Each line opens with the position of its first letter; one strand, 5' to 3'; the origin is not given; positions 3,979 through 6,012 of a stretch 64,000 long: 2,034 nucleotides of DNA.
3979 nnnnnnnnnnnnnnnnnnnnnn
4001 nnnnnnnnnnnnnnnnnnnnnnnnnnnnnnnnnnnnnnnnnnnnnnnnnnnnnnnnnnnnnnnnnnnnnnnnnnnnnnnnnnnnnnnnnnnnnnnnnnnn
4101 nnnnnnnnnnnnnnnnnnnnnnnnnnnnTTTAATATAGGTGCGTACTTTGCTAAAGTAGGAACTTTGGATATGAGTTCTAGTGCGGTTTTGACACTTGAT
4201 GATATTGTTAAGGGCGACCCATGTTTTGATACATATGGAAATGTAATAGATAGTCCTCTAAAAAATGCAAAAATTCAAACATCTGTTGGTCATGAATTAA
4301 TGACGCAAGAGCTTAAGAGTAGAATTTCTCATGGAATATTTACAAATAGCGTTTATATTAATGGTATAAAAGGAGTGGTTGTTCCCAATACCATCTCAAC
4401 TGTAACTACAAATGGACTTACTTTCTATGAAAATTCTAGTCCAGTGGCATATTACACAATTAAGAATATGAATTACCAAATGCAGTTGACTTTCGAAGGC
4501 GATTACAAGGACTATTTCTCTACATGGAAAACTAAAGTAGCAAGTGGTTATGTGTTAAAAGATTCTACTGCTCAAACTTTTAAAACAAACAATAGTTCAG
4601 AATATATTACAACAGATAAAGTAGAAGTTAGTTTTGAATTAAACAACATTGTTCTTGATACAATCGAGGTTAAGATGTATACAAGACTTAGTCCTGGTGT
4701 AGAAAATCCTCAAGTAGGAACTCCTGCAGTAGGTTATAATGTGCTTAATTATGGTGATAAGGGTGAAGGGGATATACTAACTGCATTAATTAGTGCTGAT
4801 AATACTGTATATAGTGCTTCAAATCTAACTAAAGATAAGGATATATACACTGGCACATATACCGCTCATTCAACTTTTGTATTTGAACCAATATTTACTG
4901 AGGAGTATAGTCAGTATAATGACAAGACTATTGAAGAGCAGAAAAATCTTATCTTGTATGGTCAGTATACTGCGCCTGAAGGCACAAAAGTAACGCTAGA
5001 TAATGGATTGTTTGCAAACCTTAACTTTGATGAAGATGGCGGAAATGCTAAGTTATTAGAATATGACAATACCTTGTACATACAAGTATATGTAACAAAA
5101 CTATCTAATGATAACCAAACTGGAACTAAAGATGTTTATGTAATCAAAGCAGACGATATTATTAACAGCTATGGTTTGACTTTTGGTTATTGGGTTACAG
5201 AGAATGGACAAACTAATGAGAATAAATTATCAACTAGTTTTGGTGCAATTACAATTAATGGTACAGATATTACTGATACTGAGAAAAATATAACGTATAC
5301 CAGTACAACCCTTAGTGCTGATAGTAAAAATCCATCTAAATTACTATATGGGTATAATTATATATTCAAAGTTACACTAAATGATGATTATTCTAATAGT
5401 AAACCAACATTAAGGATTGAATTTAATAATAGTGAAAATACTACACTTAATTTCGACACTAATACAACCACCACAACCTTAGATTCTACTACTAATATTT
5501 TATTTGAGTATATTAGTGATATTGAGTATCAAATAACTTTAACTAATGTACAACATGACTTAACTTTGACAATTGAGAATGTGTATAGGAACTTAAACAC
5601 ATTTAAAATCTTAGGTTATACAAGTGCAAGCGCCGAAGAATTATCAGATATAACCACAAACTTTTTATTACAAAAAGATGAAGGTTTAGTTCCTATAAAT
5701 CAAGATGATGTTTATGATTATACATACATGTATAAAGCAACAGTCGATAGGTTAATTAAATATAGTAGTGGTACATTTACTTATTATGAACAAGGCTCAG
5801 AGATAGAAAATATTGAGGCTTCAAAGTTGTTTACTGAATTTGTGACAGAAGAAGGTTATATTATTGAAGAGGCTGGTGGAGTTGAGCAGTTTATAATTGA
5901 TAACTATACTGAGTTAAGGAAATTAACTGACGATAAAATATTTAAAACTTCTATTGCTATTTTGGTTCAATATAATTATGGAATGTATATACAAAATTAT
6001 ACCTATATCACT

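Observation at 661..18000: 5,779-aa signal-anchored giant surface protein with about 40 Ig-like modules and no recognisable cell-wall anchor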

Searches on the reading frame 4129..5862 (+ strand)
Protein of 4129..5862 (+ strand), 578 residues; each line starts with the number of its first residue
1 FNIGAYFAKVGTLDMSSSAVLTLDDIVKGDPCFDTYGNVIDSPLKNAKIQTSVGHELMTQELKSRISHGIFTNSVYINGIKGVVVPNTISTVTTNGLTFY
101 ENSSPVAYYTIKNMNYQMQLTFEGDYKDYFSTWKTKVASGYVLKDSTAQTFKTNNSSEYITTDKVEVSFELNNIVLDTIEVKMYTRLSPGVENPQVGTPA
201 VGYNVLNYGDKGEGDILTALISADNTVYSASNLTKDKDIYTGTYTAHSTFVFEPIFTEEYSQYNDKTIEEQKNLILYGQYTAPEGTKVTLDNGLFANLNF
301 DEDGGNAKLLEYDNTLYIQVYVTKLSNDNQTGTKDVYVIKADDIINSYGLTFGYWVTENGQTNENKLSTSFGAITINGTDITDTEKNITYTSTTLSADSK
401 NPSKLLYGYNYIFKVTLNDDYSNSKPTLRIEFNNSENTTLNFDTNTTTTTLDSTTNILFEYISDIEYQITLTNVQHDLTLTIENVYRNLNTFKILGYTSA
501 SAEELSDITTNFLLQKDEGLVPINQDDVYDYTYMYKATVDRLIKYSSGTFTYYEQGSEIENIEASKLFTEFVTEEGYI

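Call 87: search_protein_families(library=pfam, proteins=[window:4129-5862:+], max_evalue=10)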
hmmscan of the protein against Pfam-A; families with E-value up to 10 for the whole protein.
window:4129-5862:+ (578 aa): 1 family
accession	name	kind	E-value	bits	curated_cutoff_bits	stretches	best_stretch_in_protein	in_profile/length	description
PF00123.25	Hormone_2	-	0.35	11.3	21.2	0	255-266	5-16/28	Peptide hormone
